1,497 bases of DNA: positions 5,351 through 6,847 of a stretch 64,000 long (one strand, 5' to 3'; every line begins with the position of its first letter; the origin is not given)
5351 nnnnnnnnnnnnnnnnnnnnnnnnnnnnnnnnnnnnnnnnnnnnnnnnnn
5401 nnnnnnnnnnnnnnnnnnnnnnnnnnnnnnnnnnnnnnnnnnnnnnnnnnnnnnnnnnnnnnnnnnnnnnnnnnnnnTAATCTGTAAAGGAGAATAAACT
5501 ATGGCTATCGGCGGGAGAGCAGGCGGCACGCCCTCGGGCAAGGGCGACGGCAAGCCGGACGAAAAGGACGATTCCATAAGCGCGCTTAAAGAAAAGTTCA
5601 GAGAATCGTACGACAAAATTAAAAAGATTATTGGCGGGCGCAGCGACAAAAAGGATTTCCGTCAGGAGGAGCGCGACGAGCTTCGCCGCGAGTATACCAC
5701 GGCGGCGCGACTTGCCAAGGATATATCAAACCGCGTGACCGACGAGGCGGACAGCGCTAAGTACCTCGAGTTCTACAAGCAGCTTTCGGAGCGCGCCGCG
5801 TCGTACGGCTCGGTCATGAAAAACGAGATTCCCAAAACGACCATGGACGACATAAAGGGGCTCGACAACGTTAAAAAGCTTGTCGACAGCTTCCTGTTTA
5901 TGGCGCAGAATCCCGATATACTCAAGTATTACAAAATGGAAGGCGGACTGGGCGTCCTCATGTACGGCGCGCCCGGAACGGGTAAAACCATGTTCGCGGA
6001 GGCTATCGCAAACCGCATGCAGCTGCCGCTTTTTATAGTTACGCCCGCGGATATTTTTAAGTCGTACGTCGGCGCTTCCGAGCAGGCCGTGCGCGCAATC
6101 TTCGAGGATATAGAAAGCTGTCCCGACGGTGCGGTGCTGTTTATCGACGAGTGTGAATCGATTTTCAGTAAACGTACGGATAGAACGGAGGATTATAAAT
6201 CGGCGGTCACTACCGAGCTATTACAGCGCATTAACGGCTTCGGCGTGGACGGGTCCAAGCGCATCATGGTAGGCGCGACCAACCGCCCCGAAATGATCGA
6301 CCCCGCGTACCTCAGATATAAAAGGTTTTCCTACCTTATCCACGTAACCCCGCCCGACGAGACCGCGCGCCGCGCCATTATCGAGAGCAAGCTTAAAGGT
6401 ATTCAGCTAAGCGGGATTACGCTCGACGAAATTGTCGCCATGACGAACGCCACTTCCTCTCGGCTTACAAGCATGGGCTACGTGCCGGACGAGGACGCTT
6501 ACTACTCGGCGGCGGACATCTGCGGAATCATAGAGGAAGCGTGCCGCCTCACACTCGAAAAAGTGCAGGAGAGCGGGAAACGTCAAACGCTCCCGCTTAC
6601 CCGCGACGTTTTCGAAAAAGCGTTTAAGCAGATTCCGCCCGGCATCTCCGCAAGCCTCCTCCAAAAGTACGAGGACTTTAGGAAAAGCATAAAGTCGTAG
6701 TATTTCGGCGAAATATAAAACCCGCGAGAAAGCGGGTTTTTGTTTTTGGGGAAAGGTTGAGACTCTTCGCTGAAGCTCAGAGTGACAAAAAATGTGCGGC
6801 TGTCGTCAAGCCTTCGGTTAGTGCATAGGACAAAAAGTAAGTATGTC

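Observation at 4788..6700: ESCRT-III/Vps4-like pair: helical protein with MIM-like acidic tail followed by a MIT-like-AAA ATPase of the Vps4/katanin type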

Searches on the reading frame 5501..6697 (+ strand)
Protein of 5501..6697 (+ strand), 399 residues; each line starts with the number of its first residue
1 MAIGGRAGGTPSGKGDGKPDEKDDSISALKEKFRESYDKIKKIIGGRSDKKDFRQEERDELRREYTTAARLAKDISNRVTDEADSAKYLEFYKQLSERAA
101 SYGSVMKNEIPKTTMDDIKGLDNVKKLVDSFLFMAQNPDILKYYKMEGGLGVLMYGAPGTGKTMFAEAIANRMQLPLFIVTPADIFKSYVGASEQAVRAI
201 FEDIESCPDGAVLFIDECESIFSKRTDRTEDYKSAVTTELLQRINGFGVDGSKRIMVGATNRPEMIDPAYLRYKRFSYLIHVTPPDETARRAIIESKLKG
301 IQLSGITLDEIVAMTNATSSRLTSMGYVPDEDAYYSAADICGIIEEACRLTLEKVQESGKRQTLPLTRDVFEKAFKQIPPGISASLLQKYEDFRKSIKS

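Call 3: search_protein_families(library=pfam, proteins=[window:5501-6697:+], max_evalue=1)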
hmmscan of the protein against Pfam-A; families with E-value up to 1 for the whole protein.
window:5501-6697:+ (399 aa): 30 families (the best 25 are shown)
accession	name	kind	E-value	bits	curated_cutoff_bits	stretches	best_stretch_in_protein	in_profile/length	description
PF00004.35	AAA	-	8.2e-32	110.9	21.2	1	152-282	1-129/131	ATPase family associated with various cellular activities (AAA)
PF05496.18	RuvB_N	-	6.5e-05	23.2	27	1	152-267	36-146/159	Holliday junction DNA helicase RuvB P-loop domain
PF07728.20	AAA_5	-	7.5e-05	23.2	22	1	151-219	1-76/139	AAA domain (dynein-related subfamily)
PF05707.18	Zot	-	0.00041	20.3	20.3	1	206-263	79-105/197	Zonular occludens toxin (Zot)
PF06068.19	TIP49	-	0.0022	17.6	23.8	1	142-200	44-103/347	TIP49 P-loop domain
PF13401.12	AAA_22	-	0.0024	18.6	27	1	152-182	8-33/130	AAA domain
PF00493.29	MCM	-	0.0037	16.9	23.3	1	107-175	15-83/224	MCM P-loop domain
PF01078.27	Mg_chelatase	-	0.0045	16.8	20.3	1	148-170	21-43/207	Magnesium chelatase, subunit ChlI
PF13191.12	AAA_16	-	0.0049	17.8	32.6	1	149-205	24-83/167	AAA ATPase domain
PF13479.12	AAA_24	-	0.0073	16.6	27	1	152-179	5-28/195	AAA domain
PF13481.12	AAA_25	-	0.0097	16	27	1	152-168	36-52/195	AAA domain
PF00910.28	RNA_helicase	-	0.01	16.7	21.5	1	152-175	1-24/105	RNA helicase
PF09336.16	Vps4_C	-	0.016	15.6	21.3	1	346-395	10-58/61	Vps4 C terminal oligomerisation domain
PF13521.12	AAA_28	-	0.024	15.3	27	1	152-176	2-26/164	AAA domain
PF13671.12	AAA_33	-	0.031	15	27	1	152-192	2-40/143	AAA domain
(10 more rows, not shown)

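Call 4: search_protein_families(library=padloc, proteins=[window:5501-6697:+], max_evalue=1)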
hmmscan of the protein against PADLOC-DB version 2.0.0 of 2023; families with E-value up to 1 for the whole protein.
window:5501-6697:+ (399 aa): 10 families
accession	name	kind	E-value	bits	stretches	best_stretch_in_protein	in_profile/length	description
PDLC02196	IetA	-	2.6e-35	120.6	1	64-319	34-286/374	-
PDLC04232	IetA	-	2.3e-30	104.1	1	62-302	36-263/330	-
PDLC02195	IetA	-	1.8e-26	91.4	1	122-319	110-301/395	-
PDLC04231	IetA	-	6.9e-17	60.1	1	139-285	107-247/262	-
PDLC00914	TRIP13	-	5.3e-16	56.9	1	152-321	74-254/302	TRIP13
PDLC00915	TRIP13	-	9e-12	43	1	152-302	66-228/302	TRIP13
PDLC05035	PDC-S53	-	0.00011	18.4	1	152-221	513-589/900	-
PDLC04140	mad8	-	0.0042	14.6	1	151-184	29-67/314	mads_8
PDLC02198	IetS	-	0.0059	12.6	1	144-249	504-600/795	-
PDLC01995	RtcR_PspF2--CARF_AAA_HTH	-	0.04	11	1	150-172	191-213/481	-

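Call 5: search_protein_families(library=ncbifam, proteins=[window:5501-6697:+], max_evalue=1)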
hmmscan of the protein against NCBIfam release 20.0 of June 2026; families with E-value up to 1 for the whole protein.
window:5501-6697:+ (399 aa): 33 families (the best 25 are shown)
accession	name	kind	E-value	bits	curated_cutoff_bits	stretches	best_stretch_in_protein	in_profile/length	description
TIGR01243.1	CDC48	subfamily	2.6e-41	141.8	802.65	1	72-398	410-730/733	CDC48 family AAA ATPase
NF003069.1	PRK03992.1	subfamily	1.9e-37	129.4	500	1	93-319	107-337/379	proteasome-activating nucleotidase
NF041006.2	cell_div_CdvC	equivalog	4.9e-36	124.4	650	1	71-397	60-368/370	cell division protein CdvC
TIGR01242.2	TIGR01242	subfamily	8.3e-35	120.4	500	1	108-319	106-320/362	proteasome-activating nucleotidase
NF047747.1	PrtsmActNtasePan2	equivalog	6.9e-33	114.5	700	1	106-316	141-354/397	proteasome-activating nucleotidase Pan2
NF047748.1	PrtsmActNtasePan1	equivalog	1.8e-32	112.9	750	1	87-318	118-353/405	proteasome-activating nucleotidase Pan1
NF042959.1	IteA_antiphage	equivalog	2.3e-32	112.5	510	1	67-319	41-289/367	anti-phage ATPase IteA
TIGR01241.2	FtsH_fam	equivalog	3.7e-32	111.9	600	1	101-315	147-363/598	ATP-dependent zinc metalloprotease FtsH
TIGR03689.1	pup_AAA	equivalog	9e-31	107.1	504.75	1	105-299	171-379/512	proteasome ATPase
NF008004.0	PRK10733.1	equivalog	1.1e-26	93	1008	1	106-314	142-351/644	ATP-dependent zinc metalloprotease FtsH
TIGR03922.1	T7SS_EccA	equivalog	3.5e-06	25.9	466.65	1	152-244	315-410/557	type VII secretion AAA-ATPase EccA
NF000868.0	PRK00080.1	equivalog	4e-06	26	282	1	152-320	54-212/330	Holliday junction branch migration DNA helicase RuvB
TIGR00635.1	ruvB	equivalog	5.5e-06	25.6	299.05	1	152-268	33-145/305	Holliday junction branch migration DNA helicase RuvB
NF003226.0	PRK04195.1-1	equivalog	6.9e-06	25.3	588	1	151-224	42-114/405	replication factor C large subunit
NF003229.0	PRK04195.1-5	equivalog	1.2e-05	24.2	280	1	115-223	16-117/413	replication factor C large subunit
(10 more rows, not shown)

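Call 6: search_solved_structures(query=window:5501-6697:+, max_evalue=0.00001, show_alignments=2)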
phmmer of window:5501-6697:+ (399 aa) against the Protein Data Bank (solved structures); distinct sequences matched with E-value up to 0.00001: 271 (the best 60 are shown).
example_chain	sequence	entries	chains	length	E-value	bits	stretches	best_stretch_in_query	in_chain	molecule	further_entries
5c18_A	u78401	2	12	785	3.9e-62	213.7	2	108-397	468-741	Transitional endoplasmic reticulum ATPase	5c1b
5c19_A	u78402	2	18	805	1.4e-61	211.8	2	108-397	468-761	Transitional endoplasmic reticulum ATPase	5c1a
7wub_D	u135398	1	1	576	3.2e-61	210.7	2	108-397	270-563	Transitional endoplasmic reticulum ATPase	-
5g4g_A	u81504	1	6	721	3.9e-61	210.4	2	99-316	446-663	VCP-LIKE ATPASE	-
5g4f_A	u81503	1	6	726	4e-61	210.3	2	100-316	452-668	VCP-LIKE ATPASE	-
5vc7_A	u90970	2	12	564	5.3e-61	210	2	99-355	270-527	VCP-like ATPase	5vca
7rlj_A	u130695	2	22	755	6.1e-61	209.7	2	108-397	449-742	Transitional endoplasmic reticulum ATPase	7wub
8yka_A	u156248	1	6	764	6.4e-61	209.7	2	108-397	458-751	Transitional endoplasmic reticulum ATPase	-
7mdm_B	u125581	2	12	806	6.7e-61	209.6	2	107-397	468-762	Transitional endoplasmic reticulum ATPase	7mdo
7y4w_A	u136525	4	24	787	7.1e-61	209.5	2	108-397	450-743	Transitional endoplasmic reticulum ATPase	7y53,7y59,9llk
6mck_A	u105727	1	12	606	7.4e-61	209.5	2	108-397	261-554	Transitional endoplasmic reticulum ATPase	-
5ifw_B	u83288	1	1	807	7.6e-61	209.4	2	108-397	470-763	Transitional endoplasmic reticulum ATPase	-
7bp8_A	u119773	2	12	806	7.6e-61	209.4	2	108-397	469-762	Transitional endoplasmic reticulum ATPase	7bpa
7l5w_A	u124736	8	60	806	7.6e-61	209.4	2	108-397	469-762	Transitional endoplasmic reticulum ATPase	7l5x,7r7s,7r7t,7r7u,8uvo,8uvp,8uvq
7bp9_A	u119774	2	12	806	7.6e-61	209.4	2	108-397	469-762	Transitional endoplasmic reticulum ATPase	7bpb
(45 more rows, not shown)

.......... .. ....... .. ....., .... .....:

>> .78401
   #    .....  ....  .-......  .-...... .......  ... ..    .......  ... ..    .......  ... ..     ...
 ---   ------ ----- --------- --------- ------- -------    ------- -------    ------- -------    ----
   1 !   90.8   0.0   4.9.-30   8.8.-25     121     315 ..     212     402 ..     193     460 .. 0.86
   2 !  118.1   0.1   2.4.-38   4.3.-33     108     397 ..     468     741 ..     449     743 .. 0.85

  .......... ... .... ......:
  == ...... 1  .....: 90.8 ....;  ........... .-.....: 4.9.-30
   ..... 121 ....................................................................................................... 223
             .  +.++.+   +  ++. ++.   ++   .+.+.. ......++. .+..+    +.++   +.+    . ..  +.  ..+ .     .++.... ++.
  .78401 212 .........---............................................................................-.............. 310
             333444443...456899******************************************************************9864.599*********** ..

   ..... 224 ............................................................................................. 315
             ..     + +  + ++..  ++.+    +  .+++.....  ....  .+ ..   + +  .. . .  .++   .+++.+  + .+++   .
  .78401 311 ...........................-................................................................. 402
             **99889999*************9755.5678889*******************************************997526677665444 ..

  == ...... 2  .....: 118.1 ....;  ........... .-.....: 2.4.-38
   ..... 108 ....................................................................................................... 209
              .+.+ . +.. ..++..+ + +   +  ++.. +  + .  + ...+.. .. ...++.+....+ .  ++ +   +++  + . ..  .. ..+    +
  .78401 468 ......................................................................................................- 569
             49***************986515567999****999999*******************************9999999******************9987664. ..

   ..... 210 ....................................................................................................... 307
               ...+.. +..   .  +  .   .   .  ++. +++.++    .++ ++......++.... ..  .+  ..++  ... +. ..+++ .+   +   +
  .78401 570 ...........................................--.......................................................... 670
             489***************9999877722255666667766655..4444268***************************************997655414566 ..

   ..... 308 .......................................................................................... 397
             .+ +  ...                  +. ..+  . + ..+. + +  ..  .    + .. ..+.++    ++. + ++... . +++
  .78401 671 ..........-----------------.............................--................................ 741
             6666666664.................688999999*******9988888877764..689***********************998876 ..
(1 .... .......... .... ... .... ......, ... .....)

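Call 8: search_protein_families(library=phrogs, proteins=[window:5501-6697:+], max_evalue=0.1)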
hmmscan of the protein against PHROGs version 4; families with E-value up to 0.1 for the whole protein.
window:5501-6697:+ (399 aa): 27 families (the best 25 are shown)
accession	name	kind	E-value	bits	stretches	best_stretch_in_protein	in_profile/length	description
phrog_3757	-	unknown function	1.7e-42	147.1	1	48-319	17-292/367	-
phrog_10401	-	other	4.3e-31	109.3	1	149-300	460-602/667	ATPase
phrog_30773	-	unknown function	4.6e-29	102.2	1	103-318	150-368/666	-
phrog_9172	-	unknown function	1.6e-24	87.6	1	150-322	108-283/509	-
phrog_8638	-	unknown function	9.4e-22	78.3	1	112-313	270-472/568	-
phrog_4339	-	unknown function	3e-12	47.4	1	64-267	240-416/552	-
phrog_7485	-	unknown function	1.8e-11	44.6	1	150-287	228-364/430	-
phrog_10440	-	unknown function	3.8e-08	33.3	1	150-295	233-364/483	-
phrog_2376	-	other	6.2e-07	30.1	1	140-298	64-205/363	ATPase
phrog_11838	-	DNA, RNA and nucleotide metabolism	6.4e-07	29.9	1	114-225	15-114/420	clamp loader of DNA polymerase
phrog_249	-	moron, auxiliary metabolic gene and host takeover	1e-06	29.4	1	21-180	23-158/380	porphyrin biosynthesis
phrog_5846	-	DNA, RNA and nucleotide metabolism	1e-05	26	1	114-221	14-106/380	clamp loader of DNA polymerase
phrog_168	-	DNA, RNA and nucleotide metabolism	2.6e-05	25.1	1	152-219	45-110/314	clamp loader of DNA polymerase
phrog_29662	-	other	5.9e-05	23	1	135-314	332-504/548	ATP-dependent protease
phrog_50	-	DNA, RNA and nucleotide metabolism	8.8e-05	22.7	1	116-172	348-392/570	DnaC-like helicase loader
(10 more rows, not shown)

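Call 10: find_homologous_proteins(query=window:5501-6697:+, max_evalue=1e-20)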
Query window:5501-6697:+ (399 aa): 576 proteins with E <= 1e-20 among 7027 candidates; the best 120 are listed.
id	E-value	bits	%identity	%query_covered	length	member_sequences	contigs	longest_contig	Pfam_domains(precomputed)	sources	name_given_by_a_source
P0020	7.4e-235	797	91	100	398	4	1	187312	PF00004.36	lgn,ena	-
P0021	4.9e-227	771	89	100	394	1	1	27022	PF00004.36,PF05496.19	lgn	-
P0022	8.7e-226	767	88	100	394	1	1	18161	PF00004.36,PF05496.19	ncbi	-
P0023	4.8e-208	709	82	100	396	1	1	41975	PF00004.36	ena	-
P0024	3.6e-188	643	75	100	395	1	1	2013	PF00004.36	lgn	-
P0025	4.5e-174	597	69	100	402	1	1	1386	PF00004.36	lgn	-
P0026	6.2e-172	590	68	96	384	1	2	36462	PF00004.36,PF07728.21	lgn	-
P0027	1.1e-170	586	67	96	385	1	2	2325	PF00004.36,PF07728.21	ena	-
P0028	1.5e-170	585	67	96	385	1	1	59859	PF00004.36,PF07728.21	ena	-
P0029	1.7e-170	585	67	96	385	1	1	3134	PF00004.36,PF07728.21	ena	-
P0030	2.0e-170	585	67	96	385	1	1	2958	PF00004.36,PF07728.21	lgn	-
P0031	2.2e-170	585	67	96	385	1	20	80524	PF00004.36,PF07728.21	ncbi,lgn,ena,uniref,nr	ncbi:MAG TPA: ATP-binding protein [Candidatus Borkfalkia avistercoris]|uniref:ATP-binding protein n=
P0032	2.2e-170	585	67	96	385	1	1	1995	PF00004.36,PF07728.21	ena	-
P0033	2.4e-170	585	67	96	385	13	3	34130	PF00004.36,PF07728.21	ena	-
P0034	3.1e-170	584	67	96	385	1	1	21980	PF00004.36,PF07728.21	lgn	-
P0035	5.1e-170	584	68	94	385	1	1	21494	PF00004.36,PF17862.8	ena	-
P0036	7.7e-170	583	68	94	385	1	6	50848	PF00004.36,PF17862.8,PF07728.21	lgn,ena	-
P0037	8.2e-170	583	67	96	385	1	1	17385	PF00004.36,PF07728.21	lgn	-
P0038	1.1e-169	582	67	96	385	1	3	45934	PF00004.36,PF07728.21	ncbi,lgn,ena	-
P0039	1.1e-169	582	67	96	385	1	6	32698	PF00004.36,PF07728.21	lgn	-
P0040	1.2e-169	582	68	94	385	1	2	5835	PF00004.36,PF17862.8,PF07728.21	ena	-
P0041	1.3e-169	582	68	94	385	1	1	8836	PF00004.36,PF17862.8,PF07728.21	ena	-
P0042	1.5e-169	582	68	94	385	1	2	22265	PF00004.36,PF17862.8,PF07728.21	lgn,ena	-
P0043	1.5e-169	582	68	94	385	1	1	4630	PF00004.36,PF17862.8,PF07728.21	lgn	-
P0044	1.6e-169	582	67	96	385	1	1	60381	PF00004.36,PF07728.21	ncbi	-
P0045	1.7e-169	582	67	96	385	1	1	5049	PF00004.36,PF07728.21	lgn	-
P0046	1.9e-169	582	68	94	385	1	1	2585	PF00004.36,PF17862.8,PF07728.21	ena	-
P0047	2.1e-169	582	68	94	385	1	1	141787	PF00004.36,PF17862.8,PF07728.21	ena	-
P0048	2.2e-169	581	68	94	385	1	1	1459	PF00004.36,PF17862.8,PF07728.21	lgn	-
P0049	2.4e-169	581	68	94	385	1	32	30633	PF00004.36,PF17862.8,PF07728.21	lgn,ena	-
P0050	2.4e-169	581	68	94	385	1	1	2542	PF00004.36,PF17862.8,PF07728.21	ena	-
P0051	2.5e-169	581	68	94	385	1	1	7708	PF00004.36,PF17862.8,PF07728.21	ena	-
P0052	2.5e-169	581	68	94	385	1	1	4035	PF00004.36,PF07728.21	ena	-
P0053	2.6e-169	581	68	94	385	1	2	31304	PF00004.36,PF17862.8,PF07728.21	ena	-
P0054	3.3e-169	581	68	94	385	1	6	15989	PF00004.36,PF07728.21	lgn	-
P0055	4.6e-169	580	68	94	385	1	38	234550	PF00004.36,PF17862.8,PF07728.21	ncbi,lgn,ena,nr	ncbi:MAG TPA: ATP-binding protein [Firmicutes bacterium]|nr:ATP-binding protein [Bacillota bacterium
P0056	4.8e-169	580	67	94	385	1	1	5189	PF00004.36,PF17862.8,PF07728.21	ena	-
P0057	4.9e-169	580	68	94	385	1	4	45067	PF00004.36,PF07728.21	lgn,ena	-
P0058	5.0e-169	580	67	94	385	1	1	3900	PF00004.36,PF17862.8,PF07728.21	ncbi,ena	-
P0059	5.1e-169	580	68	94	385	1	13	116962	PF00004.36,PF17862.8,PF07728.21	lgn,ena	-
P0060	5.2e-169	580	68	94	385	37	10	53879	PF00004.36,PF17862.8,PF07728.21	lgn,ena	-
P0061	5.5e-169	580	68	94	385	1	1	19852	PF00004.36,PF17862.8,PF07728.21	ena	-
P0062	6.3e-169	580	67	94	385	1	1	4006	PF00004.36,PF17862.8,PF07728.21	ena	-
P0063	6.4e-169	580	67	94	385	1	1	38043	PF00004.36,PF17862.8,PF07728.21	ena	-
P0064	6.7e-169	580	68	94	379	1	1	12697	PF00004.36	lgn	-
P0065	6.7e-169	580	67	96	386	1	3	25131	PF00004.36,PF17862.8,PF07728.21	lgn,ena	-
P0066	6.8e-169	580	67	94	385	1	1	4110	PF00004.36,PF17862.8,PF07728.21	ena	-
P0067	7.3e-169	580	67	94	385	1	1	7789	PF00004.36,PF17862.8,PF07728.21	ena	-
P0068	9.0e-169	579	67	94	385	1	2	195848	PF00004.36,PF17862.8,PF07728.21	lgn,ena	-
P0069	9.1e-169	579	68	93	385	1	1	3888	PF00004.36,PF17862.8,PF07728.21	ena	-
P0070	9.2e-169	579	68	94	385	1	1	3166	PF00004.36,PF17862.8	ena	-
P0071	1.1e-168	579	68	94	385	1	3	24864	PF00004.36,PF17862.8,PF07728.21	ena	-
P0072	1.2e-168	579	67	94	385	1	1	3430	PF00004.36,PF17862.8,PF07728.21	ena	-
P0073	1.2e-168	579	67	94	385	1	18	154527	PF00004.36,PF17862.8,PF07728.21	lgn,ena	-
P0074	1.3e-168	579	67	94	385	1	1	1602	PF00004.36,PF17862.8,PF07728.21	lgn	-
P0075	1.3e-168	579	67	96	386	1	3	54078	PF00004.36,PF17862.8,PF07728.21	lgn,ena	-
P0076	1.4e-168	579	67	94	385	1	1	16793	PF00004.36,PF17862.8,PF07728.21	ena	-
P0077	1.9e-168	578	67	94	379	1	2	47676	PF00004.36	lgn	-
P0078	2.3e-168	578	67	94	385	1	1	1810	PF00004.36,PF17862.8,PF07728.21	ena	-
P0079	2.6e-168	578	67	94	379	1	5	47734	PF00004.36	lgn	-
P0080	3.2e-168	578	67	94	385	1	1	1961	PF00004.36,PF17862.8,PF07728.21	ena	-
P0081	3.5e-168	578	67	94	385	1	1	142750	PF00004.36,PF17862.8,PF07728.21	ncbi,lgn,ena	-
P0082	4.2e-168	577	67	96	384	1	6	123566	PF00004.36,PF07728.21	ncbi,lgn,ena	-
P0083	4.4e-168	577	67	94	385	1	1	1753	PF00004.36,PF17862.8,PF07728.21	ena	-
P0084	6.1e-168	577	68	94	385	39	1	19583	PF00004.36,PF07728.21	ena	-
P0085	1.1e-167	576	66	96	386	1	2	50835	PF00004.36,PF17862.8,PF07728.21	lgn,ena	-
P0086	1.1e-167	576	67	96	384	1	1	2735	PF00004.36,PF07728.21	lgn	-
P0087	1.4e-167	576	67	94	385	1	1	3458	PF00004.36,PF17862.8,PF07728.21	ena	-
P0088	1.5e-167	575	67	96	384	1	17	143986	PF00004.36,PF07728.21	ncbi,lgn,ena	-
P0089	2.1e-167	575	67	96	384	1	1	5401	PF00004.36,PF07728.21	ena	-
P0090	2.5e-167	575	67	96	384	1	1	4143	PF00004.36,PF07728.21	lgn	-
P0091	3.3e-167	574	67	94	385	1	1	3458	PF00004.36,PF17862.8,PF07728.21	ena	-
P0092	3.3e-167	574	67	94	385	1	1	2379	PF00004.36,PF17862.8,PF07728.21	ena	-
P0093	3.6e-167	574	68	93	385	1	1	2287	PF00004.36,PF17862.8,PF07728.21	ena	-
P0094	3.8e-167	574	68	93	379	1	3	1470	PF00004.36,PF17862.8,PF07728.21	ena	-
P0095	3.9e-167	574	67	96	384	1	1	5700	PF00004.36,PF07728.21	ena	-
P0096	3.9e-167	574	67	96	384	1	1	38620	PF00004.36,PF07728.21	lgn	-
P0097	7.8e-167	573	66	96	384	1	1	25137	PF00004.36,PF07728.21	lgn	-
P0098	1.5e-166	572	66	94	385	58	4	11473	PF00004.36,PF17862.8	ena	-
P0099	1.5e-166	572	66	96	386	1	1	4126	PF00004.36,PF17862.8,PF07728.21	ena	-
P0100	1.6e-166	572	66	96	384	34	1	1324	PF00004.36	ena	-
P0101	2.0e-166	572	66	96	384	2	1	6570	PF00004.36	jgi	-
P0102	2.1e-166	572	67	94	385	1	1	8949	PF00004.36,PF17862.8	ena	-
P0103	2.4e-166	571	67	94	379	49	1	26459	PF00004.36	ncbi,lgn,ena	-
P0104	2.8e-166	571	66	94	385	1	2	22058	PF00004.36,PF17862.8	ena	-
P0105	3.1e-166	571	66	96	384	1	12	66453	PF00004.36,PF07728.21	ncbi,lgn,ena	-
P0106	8.7e-166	570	68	93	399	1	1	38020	PF00004.36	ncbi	ncbi:MAG: ATP-binding protein [Candidatus Coproplasma sp.]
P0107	9.1e-166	570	65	96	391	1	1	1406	PF00004.36,PF07728.21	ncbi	-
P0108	1.5e-165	569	67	96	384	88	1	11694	PF00004.36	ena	-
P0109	3.8e-165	568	66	96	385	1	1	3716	PF00004.36,PF07728.21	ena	-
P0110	9.0e-165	566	66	94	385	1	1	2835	PF00004.36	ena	-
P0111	1.5e-164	566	66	94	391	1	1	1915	PF00004.36,PF07728.21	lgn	-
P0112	5.3e-164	564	66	96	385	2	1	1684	PF00004.36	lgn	-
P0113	6.9e-164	563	65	95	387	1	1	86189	PF00004.36,PF07728.21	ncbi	-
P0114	8.8e-164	563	65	94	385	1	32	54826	PF00004.36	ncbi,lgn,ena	-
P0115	1.0e-163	563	65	96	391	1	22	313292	PF09336.17,PF00004.36,PF07728.21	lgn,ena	-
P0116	1.1e-163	563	65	94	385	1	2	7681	PF00004.36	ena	-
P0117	1.2e-163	563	65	94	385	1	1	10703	PF00004.36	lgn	-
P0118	1.5e-163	562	67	94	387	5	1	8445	PF00004.36,PF07728.21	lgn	-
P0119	1.5e-163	562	65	96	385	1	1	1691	PF00004.36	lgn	-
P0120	2.1e-163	562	67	93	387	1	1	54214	PF00004.36,PF07728.21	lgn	-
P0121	2.1e-163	562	65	94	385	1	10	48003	PF00004.36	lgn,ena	-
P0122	3.1e-163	561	65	94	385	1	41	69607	PF00004.36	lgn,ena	-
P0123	3.1e-163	561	65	94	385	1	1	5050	PF00004.36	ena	-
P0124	4.9e-163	561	63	99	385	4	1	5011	PF00004.36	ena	-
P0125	6.2e-163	560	65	94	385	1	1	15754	PF00004.36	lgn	-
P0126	7.3e-163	560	65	94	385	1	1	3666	PF00004.36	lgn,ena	-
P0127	1.0e-162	560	65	94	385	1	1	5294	PF00004.36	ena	-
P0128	1.5e-162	559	66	93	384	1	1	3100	PF00004.36,PF07728.21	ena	-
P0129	1.8e-162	559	64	96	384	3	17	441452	PF00004.36,PF07728.21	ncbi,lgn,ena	-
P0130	2.1e-162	559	65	95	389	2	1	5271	PF00004.36,PF17862.8,PF07728.21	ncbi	-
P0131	3.1e-162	558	65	94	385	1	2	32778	PF00004.36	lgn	-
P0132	3.6e-162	558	64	94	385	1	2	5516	PF00004.36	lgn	-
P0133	5.1e-162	557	65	95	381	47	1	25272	PF00004.36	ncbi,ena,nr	ncbi:MAG: ATP-binding protein [Clostridia bacterium]|nr:ATP-binding protein [Clostridia bacterium]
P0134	5.5e-162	557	66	95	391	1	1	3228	PF00004.36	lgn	-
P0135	6.0e-162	557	65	96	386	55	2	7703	PF00004.36,PF07728.21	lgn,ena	-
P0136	6.4e-162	557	66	93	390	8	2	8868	PF00004.36,PF07728.21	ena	-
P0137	1.1e-161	556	64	96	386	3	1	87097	PF09336.17,PF00004.36,PF07728.21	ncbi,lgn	-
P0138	1.2e-161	556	65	96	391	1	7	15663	PF00004.36,PF07728.21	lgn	-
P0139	1.3e-161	556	65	95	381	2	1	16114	PF00004.36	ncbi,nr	ncbi:MAG: ATP-binding protein [Clostridia bacterium]|nr:ATP-binding protein [Clostridia bacterium]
